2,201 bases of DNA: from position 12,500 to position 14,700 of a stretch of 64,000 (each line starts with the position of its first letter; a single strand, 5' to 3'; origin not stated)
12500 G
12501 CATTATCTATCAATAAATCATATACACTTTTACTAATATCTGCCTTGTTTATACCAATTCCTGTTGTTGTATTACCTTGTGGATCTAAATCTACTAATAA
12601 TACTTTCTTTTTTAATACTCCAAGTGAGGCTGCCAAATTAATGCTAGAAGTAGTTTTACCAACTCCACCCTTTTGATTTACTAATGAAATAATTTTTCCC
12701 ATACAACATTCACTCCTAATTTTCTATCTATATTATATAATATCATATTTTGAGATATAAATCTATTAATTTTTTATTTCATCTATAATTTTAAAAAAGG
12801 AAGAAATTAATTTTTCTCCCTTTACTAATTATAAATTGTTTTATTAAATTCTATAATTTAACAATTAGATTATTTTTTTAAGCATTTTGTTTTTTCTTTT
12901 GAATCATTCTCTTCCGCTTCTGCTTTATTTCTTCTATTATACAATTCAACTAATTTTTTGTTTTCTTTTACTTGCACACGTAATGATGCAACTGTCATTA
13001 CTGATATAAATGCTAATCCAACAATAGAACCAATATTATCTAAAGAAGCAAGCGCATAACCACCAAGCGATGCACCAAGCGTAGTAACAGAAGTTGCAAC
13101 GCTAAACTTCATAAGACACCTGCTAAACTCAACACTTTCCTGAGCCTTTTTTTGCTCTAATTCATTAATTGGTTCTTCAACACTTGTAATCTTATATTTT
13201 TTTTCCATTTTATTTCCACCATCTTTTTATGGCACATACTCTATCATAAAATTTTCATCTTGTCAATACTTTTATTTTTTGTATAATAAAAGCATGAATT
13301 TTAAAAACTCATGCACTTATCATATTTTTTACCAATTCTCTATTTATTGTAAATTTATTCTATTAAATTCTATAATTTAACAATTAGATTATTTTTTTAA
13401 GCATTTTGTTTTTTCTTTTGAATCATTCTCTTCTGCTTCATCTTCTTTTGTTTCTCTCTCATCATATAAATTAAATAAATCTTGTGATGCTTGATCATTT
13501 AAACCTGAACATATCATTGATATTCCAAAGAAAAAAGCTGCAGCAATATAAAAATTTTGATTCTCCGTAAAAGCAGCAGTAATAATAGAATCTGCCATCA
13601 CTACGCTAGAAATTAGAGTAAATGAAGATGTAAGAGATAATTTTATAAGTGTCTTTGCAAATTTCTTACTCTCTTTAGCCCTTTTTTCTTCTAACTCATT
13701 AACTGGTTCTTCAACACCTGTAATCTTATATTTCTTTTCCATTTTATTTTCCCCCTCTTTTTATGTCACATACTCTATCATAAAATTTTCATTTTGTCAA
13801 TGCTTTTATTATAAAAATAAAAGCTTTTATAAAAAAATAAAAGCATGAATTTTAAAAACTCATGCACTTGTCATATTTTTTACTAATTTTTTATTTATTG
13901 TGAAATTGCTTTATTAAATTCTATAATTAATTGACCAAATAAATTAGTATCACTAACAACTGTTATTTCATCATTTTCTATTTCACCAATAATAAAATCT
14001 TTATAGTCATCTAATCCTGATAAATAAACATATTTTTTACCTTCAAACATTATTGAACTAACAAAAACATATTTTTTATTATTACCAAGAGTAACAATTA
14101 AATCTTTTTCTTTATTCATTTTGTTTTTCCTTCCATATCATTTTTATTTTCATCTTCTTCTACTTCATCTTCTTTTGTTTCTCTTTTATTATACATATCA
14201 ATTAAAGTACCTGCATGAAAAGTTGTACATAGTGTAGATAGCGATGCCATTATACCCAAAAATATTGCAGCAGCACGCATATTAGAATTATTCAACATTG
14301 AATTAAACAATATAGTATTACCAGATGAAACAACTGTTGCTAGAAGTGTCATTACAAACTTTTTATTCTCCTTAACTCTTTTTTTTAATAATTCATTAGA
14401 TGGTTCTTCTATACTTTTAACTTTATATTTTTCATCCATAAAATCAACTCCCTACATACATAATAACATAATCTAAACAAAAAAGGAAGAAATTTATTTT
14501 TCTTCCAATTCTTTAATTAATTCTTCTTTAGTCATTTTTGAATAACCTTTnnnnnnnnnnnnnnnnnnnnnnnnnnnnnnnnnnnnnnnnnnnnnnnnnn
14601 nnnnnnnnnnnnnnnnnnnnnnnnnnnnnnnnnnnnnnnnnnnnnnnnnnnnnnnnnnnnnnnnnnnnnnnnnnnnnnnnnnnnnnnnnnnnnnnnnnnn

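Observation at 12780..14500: Tandem array of three paralogous small membrane proteins with near-identical duplicated flanks, plus a DUF1292 gene, between soj and ftsH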

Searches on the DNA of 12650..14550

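Call 87: search_rna_families(source=window, start=12650, end=14550, threshold=evalue, max_evalue=1)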
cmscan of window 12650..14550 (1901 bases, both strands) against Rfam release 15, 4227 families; matches with E-value up to 1: 2.
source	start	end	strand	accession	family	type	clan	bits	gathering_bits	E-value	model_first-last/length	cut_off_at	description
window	13516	13596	+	RF02615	BSR0626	Gene; sRNA;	-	23.6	155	0.19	1-128/128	no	Brucella sRNA 0626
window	13428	13475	+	RF04332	Plastid-rpoB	Cis-reg;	-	20.7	45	0.98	1-49/49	no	Plastid-rpoB 5UTR RNA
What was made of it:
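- On Type I toxin / antisense RNA repeats (Ldr, Ibs, Fst and others): No Rfam match (call 87).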
